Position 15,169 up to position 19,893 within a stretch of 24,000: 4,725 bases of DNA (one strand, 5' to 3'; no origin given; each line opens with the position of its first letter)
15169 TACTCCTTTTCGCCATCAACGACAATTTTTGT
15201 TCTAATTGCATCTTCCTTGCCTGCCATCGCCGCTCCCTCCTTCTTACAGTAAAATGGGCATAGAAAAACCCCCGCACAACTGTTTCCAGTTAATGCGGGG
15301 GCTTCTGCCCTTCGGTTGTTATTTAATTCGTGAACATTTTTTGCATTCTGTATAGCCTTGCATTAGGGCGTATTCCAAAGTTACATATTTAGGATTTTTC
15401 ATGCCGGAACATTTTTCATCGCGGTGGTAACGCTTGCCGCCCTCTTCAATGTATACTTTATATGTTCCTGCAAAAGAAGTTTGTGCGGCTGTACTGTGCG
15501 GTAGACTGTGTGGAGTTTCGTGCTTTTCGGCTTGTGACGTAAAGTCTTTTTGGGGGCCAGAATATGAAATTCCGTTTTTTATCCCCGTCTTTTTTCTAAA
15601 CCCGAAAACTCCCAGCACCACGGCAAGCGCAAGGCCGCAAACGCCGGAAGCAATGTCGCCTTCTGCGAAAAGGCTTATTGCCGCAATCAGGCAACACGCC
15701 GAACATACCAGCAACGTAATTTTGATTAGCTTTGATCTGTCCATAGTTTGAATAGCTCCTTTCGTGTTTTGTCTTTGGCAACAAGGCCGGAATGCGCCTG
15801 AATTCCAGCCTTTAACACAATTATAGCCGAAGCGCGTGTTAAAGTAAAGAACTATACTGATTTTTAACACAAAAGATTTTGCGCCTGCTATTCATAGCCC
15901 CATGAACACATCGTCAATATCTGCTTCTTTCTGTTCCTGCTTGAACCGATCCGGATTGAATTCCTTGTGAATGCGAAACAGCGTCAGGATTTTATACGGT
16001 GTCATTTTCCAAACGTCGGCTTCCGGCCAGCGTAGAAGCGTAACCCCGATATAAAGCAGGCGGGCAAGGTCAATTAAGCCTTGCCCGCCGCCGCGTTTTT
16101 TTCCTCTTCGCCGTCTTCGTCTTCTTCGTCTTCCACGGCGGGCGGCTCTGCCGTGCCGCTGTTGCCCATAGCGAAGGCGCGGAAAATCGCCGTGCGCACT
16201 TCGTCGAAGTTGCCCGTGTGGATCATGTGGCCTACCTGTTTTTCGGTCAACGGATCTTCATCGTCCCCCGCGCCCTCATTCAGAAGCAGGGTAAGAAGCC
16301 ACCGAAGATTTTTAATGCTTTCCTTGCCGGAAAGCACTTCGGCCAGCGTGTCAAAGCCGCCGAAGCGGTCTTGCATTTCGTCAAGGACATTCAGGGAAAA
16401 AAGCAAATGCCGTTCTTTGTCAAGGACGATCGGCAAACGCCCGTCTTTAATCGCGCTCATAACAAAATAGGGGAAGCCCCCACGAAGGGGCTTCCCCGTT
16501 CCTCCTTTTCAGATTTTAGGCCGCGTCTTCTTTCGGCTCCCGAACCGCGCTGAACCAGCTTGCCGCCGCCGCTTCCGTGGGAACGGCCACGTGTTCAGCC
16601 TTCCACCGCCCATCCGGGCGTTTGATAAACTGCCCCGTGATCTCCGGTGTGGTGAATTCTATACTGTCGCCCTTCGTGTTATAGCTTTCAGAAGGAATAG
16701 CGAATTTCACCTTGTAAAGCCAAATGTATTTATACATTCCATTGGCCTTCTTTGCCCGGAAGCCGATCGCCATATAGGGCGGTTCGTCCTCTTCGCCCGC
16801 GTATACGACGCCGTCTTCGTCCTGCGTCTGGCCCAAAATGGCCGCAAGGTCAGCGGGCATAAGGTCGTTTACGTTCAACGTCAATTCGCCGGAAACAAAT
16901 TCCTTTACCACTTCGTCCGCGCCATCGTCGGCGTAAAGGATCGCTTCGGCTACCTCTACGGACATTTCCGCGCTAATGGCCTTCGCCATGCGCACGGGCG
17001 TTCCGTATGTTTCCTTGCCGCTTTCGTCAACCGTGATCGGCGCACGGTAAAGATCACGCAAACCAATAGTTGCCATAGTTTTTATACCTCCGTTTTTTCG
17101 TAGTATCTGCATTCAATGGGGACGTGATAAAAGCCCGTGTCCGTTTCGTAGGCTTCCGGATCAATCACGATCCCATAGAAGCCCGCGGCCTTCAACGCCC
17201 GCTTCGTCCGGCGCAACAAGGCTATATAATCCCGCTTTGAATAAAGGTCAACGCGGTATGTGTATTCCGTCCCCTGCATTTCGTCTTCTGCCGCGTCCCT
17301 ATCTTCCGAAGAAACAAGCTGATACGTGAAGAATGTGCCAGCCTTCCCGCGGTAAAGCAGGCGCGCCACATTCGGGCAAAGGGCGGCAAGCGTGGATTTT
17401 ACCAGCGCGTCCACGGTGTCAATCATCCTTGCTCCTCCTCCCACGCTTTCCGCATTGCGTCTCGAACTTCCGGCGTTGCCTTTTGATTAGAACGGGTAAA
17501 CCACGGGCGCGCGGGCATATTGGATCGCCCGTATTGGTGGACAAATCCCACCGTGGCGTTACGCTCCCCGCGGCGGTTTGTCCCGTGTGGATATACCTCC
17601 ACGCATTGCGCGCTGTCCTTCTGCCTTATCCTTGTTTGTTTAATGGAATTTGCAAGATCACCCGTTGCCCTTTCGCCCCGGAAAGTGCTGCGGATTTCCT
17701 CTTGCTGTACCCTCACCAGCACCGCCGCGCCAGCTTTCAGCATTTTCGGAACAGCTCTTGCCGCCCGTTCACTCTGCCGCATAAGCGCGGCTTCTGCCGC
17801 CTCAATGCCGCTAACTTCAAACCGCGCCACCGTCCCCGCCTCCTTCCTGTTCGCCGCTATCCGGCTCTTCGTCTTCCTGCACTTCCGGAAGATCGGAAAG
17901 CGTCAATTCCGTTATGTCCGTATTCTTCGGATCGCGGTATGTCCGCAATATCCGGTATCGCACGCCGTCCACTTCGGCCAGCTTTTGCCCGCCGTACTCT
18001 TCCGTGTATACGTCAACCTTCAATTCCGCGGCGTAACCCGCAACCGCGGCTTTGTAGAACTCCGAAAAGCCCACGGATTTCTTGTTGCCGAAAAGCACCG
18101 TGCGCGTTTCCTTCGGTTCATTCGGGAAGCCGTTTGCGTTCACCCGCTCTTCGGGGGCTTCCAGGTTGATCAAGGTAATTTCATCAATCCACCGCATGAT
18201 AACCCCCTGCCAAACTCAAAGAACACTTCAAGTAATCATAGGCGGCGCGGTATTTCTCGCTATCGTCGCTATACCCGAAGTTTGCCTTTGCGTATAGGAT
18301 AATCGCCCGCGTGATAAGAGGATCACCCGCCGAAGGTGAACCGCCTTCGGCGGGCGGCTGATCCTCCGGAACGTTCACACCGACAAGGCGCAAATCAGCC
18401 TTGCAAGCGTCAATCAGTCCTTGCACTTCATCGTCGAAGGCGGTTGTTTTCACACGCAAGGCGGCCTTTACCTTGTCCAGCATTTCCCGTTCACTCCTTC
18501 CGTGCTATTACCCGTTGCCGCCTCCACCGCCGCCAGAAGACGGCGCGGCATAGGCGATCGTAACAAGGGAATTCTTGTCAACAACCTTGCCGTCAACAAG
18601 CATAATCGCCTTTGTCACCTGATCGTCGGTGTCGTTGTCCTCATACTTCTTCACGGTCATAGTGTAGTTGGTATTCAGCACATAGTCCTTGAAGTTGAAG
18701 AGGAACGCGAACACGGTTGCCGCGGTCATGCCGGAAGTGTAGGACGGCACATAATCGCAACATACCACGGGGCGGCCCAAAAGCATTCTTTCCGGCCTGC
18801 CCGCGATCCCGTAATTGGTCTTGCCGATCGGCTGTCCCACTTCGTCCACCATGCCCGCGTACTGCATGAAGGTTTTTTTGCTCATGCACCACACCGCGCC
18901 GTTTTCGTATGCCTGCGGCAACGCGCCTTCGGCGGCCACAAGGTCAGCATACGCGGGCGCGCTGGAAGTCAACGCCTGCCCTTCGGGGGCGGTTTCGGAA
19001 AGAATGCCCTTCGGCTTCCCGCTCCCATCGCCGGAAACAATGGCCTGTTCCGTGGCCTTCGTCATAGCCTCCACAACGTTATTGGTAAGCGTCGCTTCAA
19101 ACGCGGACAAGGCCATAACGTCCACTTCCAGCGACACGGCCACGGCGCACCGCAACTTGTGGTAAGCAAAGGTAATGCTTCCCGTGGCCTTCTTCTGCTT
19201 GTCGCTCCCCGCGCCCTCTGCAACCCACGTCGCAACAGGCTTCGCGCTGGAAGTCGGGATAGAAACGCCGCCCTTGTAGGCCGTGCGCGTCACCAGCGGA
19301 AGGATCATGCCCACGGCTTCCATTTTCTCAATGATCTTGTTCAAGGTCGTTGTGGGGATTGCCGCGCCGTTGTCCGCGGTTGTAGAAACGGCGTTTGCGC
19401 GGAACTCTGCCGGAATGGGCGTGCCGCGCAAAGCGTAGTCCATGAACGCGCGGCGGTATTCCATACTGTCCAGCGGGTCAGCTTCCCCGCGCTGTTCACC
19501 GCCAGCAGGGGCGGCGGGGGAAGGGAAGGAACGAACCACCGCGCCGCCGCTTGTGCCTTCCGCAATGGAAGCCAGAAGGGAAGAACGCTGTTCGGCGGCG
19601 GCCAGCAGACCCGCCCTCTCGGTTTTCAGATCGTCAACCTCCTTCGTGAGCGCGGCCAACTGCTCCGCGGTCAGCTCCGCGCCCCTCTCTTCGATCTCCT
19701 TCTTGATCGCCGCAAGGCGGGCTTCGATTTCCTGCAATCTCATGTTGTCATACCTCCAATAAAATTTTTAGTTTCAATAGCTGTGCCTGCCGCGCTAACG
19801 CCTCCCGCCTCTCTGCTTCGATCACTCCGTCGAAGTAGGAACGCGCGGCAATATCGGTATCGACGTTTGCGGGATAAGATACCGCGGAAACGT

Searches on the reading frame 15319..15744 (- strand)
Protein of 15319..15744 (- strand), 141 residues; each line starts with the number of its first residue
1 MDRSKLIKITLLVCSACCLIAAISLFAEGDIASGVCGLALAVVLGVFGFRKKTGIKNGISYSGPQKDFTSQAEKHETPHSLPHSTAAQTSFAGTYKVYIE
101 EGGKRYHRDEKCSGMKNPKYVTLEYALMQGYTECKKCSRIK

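Call 10: search_protein_families(library=pfam, proteins=[window:15319-15744:-], max_evalue=1)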
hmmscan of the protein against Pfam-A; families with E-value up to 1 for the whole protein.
window:15319-15744:- (141 aa): 0 families

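Call 12: search_protein_families(library=phrogs, proteins=[window:15319-15744:-], max_evalue=0.001)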
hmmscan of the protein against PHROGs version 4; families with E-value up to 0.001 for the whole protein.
window:15319-15744:- (141 aa): 2 families
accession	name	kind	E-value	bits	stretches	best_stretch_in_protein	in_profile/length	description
phrog_16971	-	unknown function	4.8e-06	27.5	1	6-43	3-40/55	-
phrog_14556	-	unknown function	1.4e-05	25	1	87-138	399-450/451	-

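Call 16: find_homologous_proteins(query=window:15319-15744:-)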
Query window:15319-15744:- (141 aa): 11 proteins with E <= 0.001 among 33 candidates.
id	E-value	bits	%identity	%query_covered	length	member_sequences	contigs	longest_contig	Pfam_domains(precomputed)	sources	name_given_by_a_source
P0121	1.1e-88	312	99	100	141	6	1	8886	-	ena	-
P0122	2.5e-72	259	87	100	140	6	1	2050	-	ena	-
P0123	2.3e-52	195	67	100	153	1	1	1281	-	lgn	-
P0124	7.7e-44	167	66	100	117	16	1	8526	-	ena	-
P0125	6.5e-37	144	60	99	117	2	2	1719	-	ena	-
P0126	1.2e-35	140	80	65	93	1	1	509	-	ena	-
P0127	2.7e-21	94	85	38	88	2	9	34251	-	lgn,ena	-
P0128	1.9e-20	91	56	62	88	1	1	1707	-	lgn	-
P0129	1.0e-18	86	67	43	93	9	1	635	-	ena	-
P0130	1.0e-18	86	69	41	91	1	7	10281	-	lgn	-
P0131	1.2e-13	69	91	31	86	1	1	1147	-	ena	-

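Call 35: search_protein_families(library=padloc, proteins=[window:15322-15744:-], max_evalue=1)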
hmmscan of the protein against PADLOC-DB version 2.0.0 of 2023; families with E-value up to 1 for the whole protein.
window:15322-15744:- (141 aa): 0 families

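Call 80: search_protein_families(library=ncbifam, proteins=[window:15322-15744:-], max_evalue=1)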
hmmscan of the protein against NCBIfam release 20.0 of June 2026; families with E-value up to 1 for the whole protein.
window:15322-15744:- (141 aa): 0 families

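Call 93: find_encoding_contigs(protein=P0127, flank=10000, max_places=3)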
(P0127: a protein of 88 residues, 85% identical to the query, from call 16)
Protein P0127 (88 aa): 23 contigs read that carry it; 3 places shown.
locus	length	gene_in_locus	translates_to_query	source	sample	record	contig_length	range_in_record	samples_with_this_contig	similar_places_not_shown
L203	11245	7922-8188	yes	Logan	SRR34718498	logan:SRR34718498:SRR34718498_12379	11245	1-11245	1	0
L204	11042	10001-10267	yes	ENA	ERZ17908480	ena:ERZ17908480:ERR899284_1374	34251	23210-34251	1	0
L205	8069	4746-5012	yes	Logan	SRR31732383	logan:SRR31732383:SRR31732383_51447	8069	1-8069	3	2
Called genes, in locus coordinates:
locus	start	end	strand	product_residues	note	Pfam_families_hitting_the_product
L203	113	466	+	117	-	-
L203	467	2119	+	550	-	PF03354:TerL_ATPase, PF20441:TerL_nuclease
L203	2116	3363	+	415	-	PF04860:Phage_portal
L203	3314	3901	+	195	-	PF04586:Peptidase_S78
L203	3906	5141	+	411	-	PF05065:Phage_capsid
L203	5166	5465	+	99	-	PF24829:Phage_connect_2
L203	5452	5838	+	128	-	-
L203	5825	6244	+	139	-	PF04883:HK97-gp10_like (weak)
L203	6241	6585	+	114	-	-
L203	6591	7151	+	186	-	-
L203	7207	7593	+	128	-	-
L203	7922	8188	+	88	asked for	-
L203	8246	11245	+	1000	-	?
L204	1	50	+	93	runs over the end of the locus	-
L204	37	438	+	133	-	PF08774:VRR_NUC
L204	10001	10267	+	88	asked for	-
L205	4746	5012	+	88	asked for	-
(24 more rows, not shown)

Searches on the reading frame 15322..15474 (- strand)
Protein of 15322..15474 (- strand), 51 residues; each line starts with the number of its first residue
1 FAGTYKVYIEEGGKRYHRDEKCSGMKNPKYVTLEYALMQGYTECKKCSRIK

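Call 50: find_homologous_proteins(query=A5, max_evalue=0.01)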
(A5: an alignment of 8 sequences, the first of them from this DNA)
Query A5 (8 sequences) (51 aa, profile of the alignment): 6 proteins with E <= 0.01 among 71 candidates.
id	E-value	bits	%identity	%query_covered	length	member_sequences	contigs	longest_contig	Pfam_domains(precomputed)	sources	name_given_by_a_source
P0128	1.4e-25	107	78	100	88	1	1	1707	-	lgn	-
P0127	6.0e-25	105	86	100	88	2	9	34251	-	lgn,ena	-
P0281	1.1e-17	82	55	61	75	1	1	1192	-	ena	-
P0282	2.6e-12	64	50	63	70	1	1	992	-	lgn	-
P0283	1.0e-10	59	61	45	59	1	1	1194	-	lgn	-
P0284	1.6e-10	59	54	47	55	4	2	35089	-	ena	-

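Call 51: search_solved_structures(query=A5, max_evalue=10, show_alignments=3)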
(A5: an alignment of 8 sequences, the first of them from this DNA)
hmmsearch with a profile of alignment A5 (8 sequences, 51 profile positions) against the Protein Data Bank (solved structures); distinct sequences matched with E-value up to 10: 0.

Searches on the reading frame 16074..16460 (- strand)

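Call 13: search_protein_families(library=phrogs, proteins=[window:16074-16460:-], max_evalue=0.001)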
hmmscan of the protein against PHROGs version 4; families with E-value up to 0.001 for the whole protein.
window:16074-16460:- (128 aa): 1 family
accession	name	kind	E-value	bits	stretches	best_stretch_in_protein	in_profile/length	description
phrog_2115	-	tail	4.5e-19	70.1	1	12-122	11-122/125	tail protein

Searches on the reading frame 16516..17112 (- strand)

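Call 13: search_protein_families(library=phrogs, proteins=[window:16516-17112:-], max_evalue=0.001)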
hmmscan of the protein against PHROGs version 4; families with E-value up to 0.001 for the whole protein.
window:16516-17112:- (198 aa): 1 family
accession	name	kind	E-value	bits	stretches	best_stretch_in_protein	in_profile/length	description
phrog_88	-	tail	2.1e-55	189.1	1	11-197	20-211/291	major tail protein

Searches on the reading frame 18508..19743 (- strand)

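Call 13: search_protein_families(library=phrogs, proteins=[window:18508-19743:-], max_evalue=0.001)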
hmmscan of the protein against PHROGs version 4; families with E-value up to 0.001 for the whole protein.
window:18508-19743:- (411 aa): 4 families
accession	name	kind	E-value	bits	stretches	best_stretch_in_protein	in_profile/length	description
phrog_10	-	head and packaging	4.8e-65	221.9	1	1-409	263-646/752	major head protein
phrog_617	-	head and packaging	9.9e-21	75.2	1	6-367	213-586/626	major head protein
phrog_15928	-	head and packaging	1.8e-08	35.6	1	245-364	26-145/185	major head protein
phrog_1623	-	head and packaging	0.00074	19.9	0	180-395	81-299/305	virion structural protein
